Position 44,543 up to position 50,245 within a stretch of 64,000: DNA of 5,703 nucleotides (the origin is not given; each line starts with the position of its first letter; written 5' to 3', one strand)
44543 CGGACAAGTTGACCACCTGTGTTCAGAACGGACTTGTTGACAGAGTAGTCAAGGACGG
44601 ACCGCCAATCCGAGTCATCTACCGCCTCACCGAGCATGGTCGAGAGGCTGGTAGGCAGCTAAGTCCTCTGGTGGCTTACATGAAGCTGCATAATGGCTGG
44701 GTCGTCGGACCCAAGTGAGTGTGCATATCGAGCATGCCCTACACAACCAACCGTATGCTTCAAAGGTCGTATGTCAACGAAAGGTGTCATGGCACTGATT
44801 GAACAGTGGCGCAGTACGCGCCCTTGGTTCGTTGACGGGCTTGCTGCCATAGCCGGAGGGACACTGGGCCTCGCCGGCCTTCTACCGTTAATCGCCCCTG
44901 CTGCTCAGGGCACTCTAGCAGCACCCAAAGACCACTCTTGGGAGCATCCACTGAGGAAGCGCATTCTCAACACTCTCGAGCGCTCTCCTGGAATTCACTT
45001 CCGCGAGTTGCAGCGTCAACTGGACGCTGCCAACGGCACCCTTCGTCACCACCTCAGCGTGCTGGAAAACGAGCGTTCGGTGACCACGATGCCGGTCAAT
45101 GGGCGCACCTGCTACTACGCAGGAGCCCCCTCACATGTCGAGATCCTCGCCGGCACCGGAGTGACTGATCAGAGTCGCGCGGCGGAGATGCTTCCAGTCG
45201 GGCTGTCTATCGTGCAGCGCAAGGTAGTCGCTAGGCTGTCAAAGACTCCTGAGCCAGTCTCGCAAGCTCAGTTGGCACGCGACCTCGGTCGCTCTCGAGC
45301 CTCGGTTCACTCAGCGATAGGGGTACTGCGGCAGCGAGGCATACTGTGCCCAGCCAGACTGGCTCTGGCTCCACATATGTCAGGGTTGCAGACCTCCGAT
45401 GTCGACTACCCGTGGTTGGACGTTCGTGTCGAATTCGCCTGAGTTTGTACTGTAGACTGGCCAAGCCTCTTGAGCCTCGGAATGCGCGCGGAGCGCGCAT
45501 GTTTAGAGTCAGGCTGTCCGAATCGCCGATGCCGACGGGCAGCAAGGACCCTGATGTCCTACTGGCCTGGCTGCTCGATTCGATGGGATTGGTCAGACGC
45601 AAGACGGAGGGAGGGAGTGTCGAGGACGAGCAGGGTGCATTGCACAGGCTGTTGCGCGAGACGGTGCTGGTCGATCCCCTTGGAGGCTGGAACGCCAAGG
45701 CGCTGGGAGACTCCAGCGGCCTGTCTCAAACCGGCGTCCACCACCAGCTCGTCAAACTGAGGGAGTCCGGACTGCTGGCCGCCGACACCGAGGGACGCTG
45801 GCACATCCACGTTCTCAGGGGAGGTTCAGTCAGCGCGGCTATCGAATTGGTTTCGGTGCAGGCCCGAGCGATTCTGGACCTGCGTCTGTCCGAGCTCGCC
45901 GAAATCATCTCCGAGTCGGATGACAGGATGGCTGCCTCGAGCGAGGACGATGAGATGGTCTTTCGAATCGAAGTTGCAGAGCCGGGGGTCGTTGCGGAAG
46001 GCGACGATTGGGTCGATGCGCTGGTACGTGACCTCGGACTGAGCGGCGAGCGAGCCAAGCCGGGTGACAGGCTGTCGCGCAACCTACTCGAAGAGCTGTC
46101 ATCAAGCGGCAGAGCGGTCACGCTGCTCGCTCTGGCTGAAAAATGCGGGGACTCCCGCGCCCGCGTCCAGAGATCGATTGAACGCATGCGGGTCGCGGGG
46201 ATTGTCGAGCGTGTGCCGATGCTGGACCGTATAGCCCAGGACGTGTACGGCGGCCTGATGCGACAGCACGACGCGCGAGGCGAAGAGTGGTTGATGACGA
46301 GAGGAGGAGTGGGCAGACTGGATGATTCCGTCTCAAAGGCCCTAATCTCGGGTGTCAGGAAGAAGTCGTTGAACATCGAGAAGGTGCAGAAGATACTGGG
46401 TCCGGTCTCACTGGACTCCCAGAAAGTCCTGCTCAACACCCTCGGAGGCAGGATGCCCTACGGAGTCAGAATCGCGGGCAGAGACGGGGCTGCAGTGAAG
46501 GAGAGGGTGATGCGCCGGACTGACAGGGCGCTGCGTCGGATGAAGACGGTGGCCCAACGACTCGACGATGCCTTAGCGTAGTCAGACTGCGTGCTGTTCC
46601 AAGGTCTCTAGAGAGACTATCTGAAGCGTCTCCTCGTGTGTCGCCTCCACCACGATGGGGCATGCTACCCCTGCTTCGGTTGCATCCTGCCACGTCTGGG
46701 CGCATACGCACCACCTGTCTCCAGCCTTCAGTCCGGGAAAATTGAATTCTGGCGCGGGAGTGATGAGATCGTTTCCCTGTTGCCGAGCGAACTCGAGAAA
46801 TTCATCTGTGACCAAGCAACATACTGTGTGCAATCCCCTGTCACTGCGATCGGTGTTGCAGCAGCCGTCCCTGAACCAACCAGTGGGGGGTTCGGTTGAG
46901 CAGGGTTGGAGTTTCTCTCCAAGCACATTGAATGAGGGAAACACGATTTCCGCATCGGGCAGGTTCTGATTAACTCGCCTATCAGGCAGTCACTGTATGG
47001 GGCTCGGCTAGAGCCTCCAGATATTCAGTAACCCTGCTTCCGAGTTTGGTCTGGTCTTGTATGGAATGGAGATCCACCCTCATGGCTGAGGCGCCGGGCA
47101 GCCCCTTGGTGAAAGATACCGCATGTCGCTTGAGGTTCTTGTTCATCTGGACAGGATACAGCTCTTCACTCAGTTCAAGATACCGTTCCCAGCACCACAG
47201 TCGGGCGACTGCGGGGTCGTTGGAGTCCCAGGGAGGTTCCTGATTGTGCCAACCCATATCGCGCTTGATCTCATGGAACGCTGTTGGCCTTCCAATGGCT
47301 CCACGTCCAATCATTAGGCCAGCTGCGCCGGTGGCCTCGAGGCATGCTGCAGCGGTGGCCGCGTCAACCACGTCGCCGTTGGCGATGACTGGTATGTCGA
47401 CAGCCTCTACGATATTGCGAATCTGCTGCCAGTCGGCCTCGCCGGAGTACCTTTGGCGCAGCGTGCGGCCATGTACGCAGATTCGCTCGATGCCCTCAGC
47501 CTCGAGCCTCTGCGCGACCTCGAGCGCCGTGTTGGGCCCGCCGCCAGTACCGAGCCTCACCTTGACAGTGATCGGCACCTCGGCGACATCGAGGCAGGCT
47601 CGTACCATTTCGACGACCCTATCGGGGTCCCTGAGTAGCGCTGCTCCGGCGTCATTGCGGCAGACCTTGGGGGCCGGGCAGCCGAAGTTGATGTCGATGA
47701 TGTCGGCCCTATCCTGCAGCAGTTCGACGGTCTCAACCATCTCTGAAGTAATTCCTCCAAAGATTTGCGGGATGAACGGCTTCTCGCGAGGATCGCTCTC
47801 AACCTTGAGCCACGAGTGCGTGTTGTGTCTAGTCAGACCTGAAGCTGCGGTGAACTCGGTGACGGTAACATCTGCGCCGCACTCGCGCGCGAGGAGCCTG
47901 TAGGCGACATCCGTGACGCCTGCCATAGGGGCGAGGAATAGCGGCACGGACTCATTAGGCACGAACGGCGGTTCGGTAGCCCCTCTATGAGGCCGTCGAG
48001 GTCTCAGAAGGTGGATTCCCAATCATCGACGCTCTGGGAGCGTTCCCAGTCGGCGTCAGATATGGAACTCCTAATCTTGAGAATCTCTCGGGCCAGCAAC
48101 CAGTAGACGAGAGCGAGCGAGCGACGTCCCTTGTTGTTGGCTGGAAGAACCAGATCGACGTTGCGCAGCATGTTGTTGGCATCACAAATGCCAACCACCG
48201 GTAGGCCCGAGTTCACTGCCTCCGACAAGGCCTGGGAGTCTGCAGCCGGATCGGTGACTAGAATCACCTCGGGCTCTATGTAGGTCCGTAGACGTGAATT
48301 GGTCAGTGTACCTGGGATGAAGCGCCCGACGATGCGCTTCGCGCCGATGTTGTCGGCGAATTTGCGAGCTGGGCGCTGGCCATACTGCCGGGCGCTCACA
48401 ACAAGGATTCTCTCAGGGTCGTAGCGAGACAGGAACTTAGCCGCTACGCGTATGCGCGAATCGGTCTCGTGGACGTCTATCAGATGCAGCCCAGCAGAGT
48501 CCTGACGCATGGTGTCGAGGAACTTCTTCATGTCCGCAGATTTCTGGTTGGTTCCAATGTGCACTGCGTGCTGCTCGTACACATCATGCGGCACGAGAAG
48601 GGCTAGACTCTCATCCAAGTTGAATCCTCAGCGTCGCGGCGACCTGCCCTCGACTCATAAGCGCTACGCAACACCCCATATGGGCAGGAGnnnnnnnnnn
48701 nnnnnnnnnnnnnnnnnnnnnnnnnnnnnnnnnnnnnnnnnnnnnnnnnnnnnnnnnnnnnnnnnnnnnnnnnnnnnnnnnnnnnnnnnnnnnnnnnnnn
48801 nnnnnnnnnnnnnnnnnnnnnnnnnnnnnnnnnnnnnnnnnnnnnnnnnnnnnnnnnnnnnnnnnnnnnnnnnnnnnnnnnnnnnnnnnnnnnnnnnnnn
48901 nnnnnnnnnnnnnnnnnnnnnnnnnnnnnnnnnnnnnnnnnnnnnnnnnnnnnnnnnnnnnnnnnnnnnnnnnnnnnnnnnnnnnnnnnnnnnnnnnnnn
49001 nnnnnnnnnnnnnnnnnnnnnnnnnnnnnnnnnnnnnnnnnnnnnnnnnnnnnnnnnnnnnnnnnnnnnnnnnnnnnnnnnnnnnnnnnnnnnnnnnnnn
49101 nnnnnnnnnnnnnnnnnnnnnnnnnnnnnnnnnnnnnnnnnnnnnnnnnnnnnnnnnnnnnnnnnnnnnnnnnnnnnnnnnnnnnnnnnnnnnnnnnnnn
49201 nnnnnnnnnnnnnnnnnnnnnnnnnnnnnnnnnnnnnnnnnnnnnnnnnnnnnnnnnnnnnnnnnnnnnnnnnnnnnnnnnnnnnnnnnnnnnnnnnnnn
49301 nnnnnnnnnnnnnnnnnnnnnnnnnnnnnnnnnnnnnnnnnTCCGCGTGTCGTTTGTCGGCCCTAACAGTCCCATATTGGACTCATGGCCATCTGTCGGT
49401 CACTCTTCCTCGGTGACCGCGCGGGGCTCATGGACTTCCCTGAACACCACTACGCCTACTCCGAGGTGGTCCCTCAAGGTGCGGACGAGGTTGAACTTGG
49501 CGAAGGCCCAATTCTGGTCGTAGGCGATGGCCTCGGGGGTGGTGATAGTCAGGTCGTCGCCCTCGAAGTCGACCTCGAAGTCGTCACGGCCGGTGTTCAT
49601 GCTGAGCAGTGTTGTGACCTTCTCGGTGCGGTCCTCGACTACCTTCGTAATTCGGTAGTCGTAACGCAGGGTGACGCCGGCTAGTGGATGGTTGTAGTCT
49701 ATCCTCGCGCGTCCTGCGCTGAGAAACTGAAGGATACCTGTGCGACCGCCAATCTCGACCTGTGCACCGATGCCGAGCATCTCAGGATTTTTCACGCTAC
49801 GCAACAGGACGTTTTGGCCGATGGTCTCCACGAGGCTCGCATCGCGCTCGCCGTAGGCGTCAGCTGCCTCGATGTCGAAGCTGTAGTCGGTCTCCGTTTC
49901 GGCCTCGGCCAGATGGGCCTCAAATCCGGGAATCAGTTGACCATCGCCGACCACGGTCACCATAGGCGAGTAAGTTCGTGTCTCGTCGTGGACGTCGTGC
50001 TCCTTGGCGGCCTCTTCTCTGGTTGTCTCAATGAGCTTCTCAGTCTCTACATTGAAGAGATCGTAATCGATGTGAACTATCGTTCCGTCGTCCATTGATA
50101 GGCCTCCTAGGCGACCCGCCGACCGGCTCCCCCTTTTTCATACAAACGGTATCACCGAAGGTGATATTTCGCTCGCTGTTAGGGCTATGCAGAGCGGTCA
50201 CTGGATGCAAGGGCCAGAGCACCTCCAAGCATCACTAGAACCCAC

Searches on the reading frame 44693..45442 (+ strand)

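Call 19: search_protein_families(library=pfam, proteins=[window:44693-45442:+], max_evalue=0.001)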
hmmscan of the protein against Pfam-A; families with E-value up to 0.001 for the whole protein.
window:44693-45442:+ (249 aa): 9 families
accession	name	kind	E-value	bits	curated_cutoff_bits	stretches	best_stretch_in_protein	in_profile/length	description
PF24266.1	HTH_HVO_0163_N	-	6e-14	52.3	31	1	88-145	4-61/70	HVO_0163, N-terminal HTH domain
PF13412.12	HTH_24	-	5.8e-12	45.4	21.9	1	87-127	4-44/48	Winged helix-turn-helix DNA-binding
PF09339.16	HTH_IclR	-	4e-09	36.5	22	1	181-218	11-48/52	IclR helix-turn-helix domain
PF12840.13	HTH_20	-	8.1e-08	32.6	27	0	85-125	3-43/51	Helix-turn-helix domain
PF12802.13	MarR_2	-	5.8e-07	30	27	1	170-219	2-51/61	MarR family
PF08279.18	HTH_11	-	2.5e-06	27.7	25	1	175-216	2-43/55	HTH domain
PF01022.26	HTH_5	-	6e-06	26.5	22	1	86-128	2-43/47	Bacterial regulatory protein, arsR family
PF25213.1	HVO_A0261_N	-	0.00014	22.1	35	0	175-218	13-54/86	HVO_A0261 N-terminal domain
PF17782.7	DprA_WH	-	0.00082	19.8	22.9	0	164-209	3-46/61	DprA winged helix domain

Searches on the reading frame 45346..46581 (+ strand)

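Call 19: search_protein_families(library=pfam, proteins=[window:45346-46581:+], max_evalue=0.001)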
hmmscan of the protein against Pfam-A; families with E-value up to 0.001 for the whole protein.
window:45346-46581:+ (411 aa): 4 families
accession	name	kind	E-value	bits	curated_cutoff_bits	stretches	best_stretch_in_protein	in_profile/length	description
PF12840.13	HTH_20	-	4.3e-06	27.1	27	0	241-290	3-51/51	Helix-turn-helix domain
PF13412.12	HTH_24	-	5e-06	26.4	21.9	0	241-288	2-48/48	Winged helix-turn-helix DNA-binding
PF12802.13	MarR_2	-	6.6e-05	23.4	27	0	247-291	10-54/61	MarR family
PF09339.16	HTH_IclR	-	0.0008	19.6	22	0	247-291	8-52/52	IclR helix-turn-helix domain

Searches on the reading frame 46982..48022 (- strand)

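Call 19: search_protein_families(library=pfam, proteins=[window:46982-48022:-], max_evalue=0.001)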
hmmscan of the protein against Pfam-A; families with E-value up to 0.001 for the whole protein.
window:46982-48022:- (346 aa): 3 families
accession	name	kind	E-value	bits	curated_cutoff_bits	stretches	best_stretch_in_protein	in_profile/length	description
PF01207.24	Dus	-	4e-72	243.4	20.4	1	30-332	2-303/311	Dihydrouridine synthase (Dus)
PF01180.27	DHO_dh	-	0.0005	19.8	27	0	86-155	100-164/291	Dihydroorotate dehydrogenase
PF03060.21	NMO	-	0.00051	20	28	0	195-239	179-222/331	Nitronate monooxygenase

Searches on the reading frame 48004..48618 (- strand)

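Call 19: search_protein_families(library=pfam, proteins=[window:48004-48618:-], max_evalue=0.001)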
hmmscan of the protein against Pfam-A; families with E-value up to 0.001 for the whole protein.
window:48004-48618:- (204 aa): 1 family
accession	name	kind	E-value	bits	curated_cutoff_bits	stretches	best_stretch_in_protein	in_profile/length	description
PF00318.25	Ribosomal_S2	-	1.6e-21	77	26.1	2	115-179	149-213/216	Ribosomal protein S2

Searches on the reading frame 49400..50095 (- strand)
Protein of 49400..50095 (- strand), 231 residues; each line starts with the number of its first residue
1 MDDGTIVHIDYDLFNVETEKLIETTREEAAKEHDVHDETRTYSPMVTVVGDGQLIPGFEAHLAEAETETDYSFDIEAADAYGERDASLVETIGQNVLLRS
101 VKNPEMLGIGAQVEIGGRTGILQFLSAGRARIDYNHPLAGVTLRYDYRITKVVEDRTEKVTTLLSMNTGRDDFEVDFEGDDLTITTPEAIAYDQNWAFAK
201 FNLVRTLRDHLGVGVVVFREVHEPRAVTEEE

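Call 19: search_protein_families(library=pfam, proteins=[window:49400-50095:-], max_evalue=0.001)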
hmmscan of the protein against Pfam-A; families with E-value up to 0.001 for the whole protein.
window:49400-50095:- (231 aa): 2 families
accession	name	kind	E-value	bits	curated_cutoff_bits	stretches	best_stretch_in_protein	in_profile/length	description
PF00254.34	FKBP_C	-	4.5e-05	24.1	21.1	1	34-86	23-76/94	FKBP-type peptidyl-prolyl cis-trans isomerase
PF22199.2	FKBP26_IF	-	0.00022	21.5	27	1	110-138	18-46/46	FKBP26, IF domain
